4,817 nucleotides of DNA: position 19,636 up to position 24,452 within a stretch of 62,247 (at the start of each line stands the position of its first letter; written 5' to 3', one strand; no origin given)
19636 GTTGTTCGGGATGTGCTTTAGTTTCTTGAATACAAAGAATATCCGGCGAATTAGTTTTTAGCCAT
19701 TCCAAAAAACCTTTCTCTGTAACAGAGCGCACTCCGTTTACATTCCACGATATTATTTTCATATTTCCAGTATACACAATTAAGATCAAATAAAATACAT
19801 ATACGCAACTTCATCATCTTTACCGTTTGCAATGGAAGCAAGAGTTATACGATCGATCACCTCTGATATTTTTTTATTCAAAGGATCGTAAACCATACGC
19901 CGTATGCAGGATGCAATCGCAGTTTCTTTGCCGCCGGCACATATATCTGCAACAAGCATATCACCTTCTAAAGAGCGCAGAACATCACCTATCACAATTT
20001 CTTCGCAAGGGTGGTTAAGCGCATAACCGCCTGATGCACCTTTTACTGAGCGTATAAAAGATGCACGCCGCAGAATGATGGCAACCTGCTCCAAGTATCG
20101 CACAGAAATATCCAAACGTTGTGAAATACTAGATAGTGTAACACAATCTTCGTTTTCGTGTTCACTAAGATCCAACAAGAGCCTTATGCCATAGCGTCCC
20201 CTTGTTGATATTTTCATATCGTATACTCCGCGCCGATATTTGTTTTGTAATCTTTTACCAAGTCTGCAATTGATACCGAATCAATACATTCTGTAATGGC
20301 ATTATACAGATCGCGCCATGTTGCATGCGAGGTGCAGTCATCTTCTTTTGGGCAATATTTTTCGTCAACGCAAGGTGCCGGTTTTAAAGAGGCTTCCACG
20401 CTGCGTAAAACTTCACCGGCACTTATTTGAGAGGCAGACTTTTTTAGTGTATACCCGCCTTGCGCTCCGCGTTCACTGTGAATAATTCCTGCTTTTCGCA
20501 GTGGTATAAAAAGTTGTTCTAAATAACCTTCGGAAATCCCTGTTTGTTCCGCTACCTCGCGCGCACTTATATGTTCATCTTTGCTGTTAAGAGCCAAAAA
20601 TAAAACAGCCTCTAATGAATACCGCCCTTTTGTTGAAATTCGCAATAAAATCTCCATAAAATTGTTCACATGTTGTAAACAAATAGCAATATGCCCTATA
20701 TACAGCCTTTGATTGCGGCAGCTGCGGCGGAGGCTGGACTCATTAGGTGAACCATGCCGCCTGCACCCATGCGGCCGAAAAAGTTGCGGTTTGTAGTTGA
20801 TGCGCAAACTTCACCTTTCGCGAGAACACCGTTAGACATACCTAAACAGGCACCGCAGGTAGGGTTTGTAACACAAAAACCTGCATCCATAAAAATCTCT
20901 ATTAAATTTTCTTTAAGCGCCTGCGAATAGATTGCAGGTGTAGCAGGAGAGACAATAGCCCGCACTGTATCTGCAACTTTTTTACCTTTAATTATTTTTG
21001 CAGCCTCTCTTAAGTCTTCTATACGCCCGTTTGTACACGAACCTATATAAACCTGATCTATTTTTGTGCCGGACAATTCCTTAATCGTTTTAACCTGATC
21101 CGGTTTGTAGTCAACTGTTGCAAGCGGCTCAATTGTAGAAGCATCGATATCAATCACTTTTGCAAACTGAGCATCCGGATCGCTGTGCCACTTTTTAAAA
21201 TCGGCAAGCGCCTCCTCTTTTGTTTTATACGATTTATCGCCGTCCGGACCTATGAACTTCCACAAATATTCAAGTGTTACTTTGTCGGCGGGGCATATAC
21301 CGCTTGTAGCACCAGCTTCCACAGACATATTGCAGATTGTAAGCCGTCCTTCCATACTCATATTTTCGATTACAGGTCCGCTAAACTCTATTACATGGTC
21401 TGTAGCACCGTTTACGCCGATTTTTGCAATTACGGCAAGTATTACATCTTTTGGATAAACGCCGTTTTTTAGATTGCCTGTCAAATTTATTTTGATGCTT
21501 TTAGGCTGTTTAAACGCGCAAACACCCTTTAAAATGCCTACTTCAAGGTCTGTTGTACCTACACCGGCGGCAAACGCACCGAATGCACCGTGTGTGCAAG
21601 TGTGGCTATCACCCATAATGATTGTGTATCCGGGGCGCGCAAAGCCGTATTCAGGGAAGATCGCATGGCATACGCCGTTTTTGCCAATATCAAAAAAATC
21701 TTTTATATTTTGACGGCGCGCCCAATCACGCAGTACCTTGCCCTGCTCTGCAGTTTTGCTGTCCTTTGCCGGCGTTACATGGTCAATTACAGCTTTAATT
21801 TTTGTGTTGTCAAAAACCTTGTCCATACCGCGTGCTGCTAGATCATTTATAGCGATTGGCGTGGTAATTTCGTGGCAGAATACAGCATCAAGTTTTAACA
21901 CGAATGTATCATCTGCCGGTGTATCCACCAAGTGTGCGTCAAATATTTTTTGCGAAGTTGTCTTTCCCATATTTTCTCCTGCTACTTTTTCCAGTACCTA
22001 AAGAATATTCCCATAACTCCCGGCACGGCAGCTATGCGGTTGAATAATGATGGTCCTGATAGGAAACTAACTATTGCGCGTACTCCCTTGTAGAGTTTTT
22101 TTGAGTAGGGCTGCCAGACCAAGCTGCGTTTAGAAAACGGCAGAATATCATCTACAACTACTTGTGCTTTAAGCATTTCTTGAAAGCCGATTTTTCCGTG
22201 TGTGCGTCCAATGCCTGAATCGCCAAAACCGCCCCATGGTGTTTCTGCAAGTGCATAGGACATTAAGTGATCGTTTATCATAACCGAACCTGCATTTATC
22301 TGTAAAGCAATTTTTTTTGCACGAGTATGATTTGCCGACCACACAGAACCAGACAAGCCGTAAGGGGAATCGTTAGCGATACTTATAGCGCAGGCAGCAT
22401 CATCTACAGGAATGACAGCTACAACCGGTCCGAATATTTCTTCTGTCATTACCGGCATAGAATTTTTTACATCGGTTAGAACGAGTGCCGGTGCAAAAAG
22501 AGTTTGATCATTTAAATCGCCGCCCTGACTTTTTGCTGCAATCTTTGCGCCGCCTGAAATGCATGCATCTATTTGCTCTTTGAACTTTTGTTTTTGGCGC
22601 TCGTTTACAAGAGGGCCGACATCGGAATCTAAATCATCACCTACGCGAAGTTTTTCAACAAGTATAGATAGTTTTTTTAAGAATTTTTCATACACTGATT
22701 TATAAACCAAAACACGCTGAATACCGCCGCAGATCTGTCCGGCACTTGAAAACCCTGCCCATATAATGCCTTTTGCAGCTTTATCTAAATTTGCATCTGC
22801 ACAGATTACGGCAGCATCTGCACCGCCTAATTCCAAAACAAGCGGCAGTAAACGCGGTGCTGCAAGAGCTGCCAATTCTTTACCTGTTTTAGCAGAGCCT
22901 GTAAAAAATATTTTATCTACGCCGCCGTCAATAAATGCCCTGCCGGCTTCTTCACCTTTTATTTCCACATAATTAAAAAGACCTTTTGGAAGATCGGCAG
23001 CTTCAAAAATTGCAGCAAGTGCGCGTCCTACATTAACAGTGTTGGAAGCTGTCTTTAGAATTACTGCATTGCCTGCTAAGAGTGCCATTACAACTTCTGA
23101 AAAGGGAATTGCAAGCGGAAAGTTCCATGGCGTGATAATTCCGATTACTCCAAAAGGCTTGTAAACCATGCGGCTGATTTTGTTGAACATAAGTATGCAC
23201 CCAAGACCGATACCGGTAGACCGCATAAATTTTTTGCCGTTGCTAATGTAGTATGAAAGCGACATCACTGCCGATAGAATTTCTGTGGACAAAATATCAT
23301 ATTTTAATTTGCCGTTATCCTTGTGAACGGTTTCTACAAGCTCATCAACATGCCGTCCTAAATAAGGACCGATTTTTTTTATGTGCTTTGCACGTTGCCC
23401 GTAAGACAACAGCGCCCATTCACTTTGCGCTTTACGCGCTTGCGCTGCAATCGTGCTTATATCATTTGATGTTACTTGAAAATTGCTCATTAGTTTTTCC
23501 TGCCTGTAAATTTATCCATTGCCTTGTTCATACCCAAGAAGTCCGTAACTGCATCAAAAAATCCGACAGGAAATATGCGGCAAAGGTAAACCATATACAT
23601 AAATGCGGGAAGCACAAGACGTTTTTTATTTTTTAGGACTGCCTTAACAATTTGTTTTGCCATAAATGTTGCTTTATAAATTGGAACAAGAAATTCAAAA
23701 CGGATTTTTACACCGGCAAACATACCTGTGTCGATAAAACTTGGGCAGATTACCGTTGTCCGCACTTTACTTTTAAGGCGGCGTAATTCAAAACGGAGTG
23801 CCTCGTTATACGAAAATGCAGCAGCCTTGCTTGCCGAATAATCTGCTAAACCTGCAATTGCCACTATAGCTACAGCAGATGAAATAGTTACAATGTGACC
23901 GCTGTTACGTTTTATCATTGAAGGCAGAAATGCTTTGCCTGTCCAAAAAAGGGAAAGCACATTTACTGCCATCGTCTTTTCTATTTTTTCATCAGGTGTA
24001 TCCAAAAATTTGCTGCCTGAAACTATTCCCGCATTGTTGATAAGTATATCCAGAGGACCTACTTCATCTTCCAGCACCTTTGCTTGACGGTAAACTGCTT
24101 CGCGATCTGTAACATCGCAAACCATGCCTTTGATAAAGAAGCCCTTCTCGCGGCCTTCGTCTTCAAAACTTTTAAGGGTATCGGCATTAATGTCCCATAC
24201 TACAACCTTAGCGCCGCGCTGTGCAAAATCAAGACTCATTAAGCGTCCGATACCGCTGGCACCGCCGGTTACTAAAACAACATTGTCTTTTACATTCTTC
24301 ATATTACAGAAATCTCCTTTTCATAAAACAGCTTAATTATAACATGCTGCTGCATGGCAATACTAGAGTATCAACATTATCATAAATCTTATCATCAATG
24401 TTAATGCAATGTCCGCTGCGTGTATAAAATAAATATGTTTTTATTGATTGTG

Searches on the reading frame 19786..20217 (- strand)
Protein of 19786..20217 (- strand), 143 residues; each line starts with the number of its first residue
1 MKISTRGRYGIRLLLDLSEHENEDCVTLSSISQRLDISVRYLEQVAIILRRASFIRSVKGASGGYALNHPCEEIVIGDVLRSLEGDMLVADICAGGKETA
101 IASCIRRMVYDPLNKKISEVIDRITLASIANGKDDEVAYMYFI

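Call 89: search_protein_families(library=pfam, max_evalue=0.00001, proteins=[window:19786-20217:-])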
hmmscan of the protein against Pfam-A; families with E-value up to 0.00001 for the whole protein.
window:19786-20217:- (143 aa): 1 family
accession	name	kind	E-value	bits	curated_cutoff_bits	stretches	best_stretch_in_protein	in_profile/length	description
PF02082.26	Rrf2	-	5.1e-29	101.5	30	1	3-131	1-131/132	Iron-dependent Transcriptional regulator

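Call 97: search_protein_families(library=ncbifam, max_evalue=0.00001, proteins=[window:19786-20217:-])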
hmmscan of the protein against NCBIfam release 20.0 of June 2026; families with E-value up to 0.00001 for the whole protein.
window:19786-20217:- (143 aa): 7 families
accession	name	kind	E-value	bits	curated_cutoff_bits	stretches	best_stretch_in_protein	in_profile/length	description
NF047409.1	Cys_reg_CymR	equivalog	2.4e-33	115.2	195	1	1-143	1-139/139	cysteine metabolism transcriptional regulator CymR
TIGR00738.1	rrf2_super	superfamily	1.6e-30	105.7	73.3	1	1-130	1-131/132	Rrf2 family transcriptional regulator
TIGR02010.1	IscR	equivalog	1.1e-28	99.7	207.55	1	1-133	1-133/135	Fe-S cluster assembly transcriptional regulator IscR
NF008110.0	PRK10857.1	equivalog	2.3e-20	73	275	1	1-134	1-134/164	Fe-S cluster assembly transcriptional regulator IscR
TIGR02944.1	suf_reg_Xantho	equivalog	3e-12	47.1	110.65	1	2-129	3-130/130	SUF system Fe-S cluster assembly regulator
NF008240.0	PRK11014.1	equivalog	3.5e-12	46.6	182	1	4-131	4-129/141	nitric oxide-sensing transcriptional repressor NsrR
NF008886.0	PRK11920.1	equivalog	9.7e-10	38.3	193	1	1-104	1-105/153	iron-responsive transcriptional regulator RirA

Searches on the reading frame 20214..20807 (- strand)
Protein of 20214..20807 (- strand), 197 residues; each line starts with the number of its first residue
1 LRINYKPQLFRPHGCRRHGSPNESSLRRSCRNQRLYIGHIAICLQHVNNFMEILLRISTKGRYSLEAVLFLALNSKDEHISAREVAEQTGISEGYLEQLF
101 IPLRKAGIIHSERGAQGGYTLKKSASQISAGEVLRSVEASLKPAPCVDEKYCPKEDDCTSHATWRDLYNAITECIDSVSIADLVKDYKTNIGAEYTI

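Call 96: search_protein_families(library=pfam, max_evalue=0.00001, proteins=[window:20214-20807:-])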
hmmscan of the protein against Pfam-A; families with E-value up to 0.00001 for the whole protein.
window:20214-20807:- (197 aa): 1 family
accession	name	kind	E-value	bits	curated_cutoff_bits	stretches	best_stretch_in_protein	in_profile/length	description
PF02082.26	Rrf2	-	2.6e-36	125.1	30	1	57-186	1-132/132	Iron-dependent Transcriptional regulator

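Call 97: search_protein_families(library=ncbifam, max_evalue=0.00001, proteins=[window:20214-20807:-])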
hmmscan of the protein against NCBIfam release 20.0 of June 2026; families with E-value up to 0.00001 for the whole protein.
window:20214-20807:- (197 aa): 7 families
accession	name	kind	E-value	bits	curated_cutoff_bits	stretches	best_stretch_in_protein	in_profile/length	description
TIGR00738.1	rrf2_super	superfamily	4.7e-37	126.8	73.3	1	56-185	2-132/132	Rrf2 family transcriptional regulator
TIGR02010.1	IscR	equivalog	1e-34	119.2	207.55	1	56-186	2-132/135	Fe-S cluster assembly transcriptional regulator IscR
NF008110.0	PRK10857.1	equivalog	4.6e-32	111.1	275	1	55-186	1-132/164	Fe-S cluster assembly transcriptional regulator IscR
NF047409.1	Cys_reg_CymR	equivalog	2.2e-31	108.9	195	1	55-190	1-130/139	cysteine metabolism transcriptional regulator CymR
TIGR02944.1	suf_reg_Xantho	equivalog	1e-20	74.5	110.65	1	54-183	1-130/130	SUF system Fe-S cluster assembly regulator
NF008886.0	PRK11920.1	equivalog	2.4e-18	66.3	193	1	56-187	2-134/153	iron-responsive transcriptional regulator RirA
NF008240.0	PRK11014.1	equivalog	1.6e-13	50.9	182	1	62-188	8-132/141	nitric oxide-sensing transcriptional repressor NsrR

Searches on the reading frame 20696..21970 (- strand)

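Call 64: search_protein_families(library=pfam, max_evalue=0.00001, proteins=[window:20696-21970:-])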
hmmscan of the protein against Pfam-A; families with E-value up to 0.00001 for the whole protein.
window:20696-21970:- (424 aa): 1 family
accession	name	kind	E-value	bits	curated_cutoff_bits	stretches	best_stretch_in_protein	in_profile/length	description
PF00330.25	Aconitase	-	2.7e-119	399.6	28.7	2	7-299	1-306/463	Aconitase family (aconitate hydratase)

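Call 97: search_protein_families(library=ncbifam, max_evalue=0.00001, proteins=[window:20696-21970:-])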
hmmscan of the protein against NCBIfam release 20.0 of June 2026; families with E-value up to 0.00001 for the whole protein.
window:20696-21970:- (424 aa): 19 families
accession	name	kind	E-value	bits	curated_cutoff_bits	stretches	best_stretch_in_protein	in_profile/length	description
NF001614.1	PRK00402.1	subfamily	6.8e-170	565.2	385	1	3-424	1-411/415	aconitase/3-isopropylmalate dehydratase large subunit family protein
TIGR01343.1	hacA_fam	subfamily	3.3e-146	487.1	385.7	1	16-424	14-408/412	homoaconitate hydratase family protein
TIGR02083.1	LEU2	equivalog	5.6e-137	457.1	610.65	1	5-424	3-413/419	3-isopropylmalate dehydratase large subunit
TIGR02086.1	IPMI_arch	subfamily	1.5e-127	425.7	410.15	1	6-424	4-406/411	3-isopropylmalate dehydratase/homoaconitate hydratase family large subunit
NF009116.0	PRK12466.1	subfamily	2.7e-124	415.3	531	2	2-298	4-305/472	3-isopropylmalate dehydratase large subunit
NF004016.0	PRK05478.1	subfamily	3.6e-122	408.3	510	2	1-298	2-303/468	3-isopropylmalate dehydratase large subunit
NF040615.1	HacA_Meth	equivalog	8.5e-122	406.9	550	1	18-424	17-415/419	homoaconitase large subunit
TIGR00170.1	leuC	equivalog_domain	1.3e-111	373.5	560.25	2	1-298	1-302/466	3-isopropylmalate dehydratase large subunit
NF005558.0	PRK07229.1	equivalog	7.8e-93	312.2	612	1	1-424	1-409/647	aconitate hydratase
TIGR01342.1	acon_putative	hypoth_equivalog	1.8e-75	254.4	719.15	1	4-424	1-406/655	putative aconitate hydratase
TIGR00139.1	h_aconitase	equivalog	4.3e-53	180.7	529.9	1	23-423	28-450/709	homoaconitase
TIGR01340.1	aconitase_mito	equivalog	5.7e-46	157.2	825.35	1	23-422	52-470/745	aconitate hydratase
NF006690.0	PRK09238.1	equivalog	1.3e-37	129.2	782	1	113-422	480-809/852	bifunctional aconitate hydratase 2/2-methylisocitrate dehydratase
NF008503.0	PRK11413.1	equivalog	1.2e-33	116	641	2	4-301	36-316/753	hydratase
TIGR00117.1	acnB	equivalog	1.6e-29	102.3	1287.2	1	118-423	484-808/844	bifunctional aconitate hydratase 2/2-methylisocitrate dehydratase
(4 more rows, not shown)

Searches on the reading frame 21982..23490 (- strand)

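Call 64: search_protein_families(library=pfam, max_evalue=0.00001, proteins=[window:21982-23490:-])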
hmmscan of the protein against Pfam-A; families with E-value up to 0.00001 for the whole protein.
window:21982-23490:- (502 aa): 1 family
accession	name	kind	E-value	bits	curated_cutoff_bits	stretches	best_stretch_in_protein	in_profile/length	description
PF00171.27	Aldedh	-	1.1e-122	410.4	23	1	6-445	26-461/461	Aldehyde dehydrogenase family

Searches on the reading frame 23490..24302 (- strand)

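Call 89: search_protein_families(library=pfam, max_evalue=0.00001, proteins=[window:23490-24302:-])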
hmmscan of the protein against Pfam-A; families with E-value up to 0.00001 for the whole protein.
window:23490-24302:- (270 aa): 3 families
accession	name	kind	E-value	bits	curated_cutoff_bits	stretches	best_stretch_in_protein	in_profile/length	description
PF00106.31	adh_short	-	9.9e-51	172.4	26.6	1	7-197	1-189/195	short chain dehydrogenase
PF13561.12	adh_short_C2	-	2.7e-35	122.5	27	1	15-205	3-191/236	Enoyl-(Acyl carrier protein) reductase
PF08659.16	KR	-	2.6e-14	54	22.6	1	8-160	2-154/180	KR domain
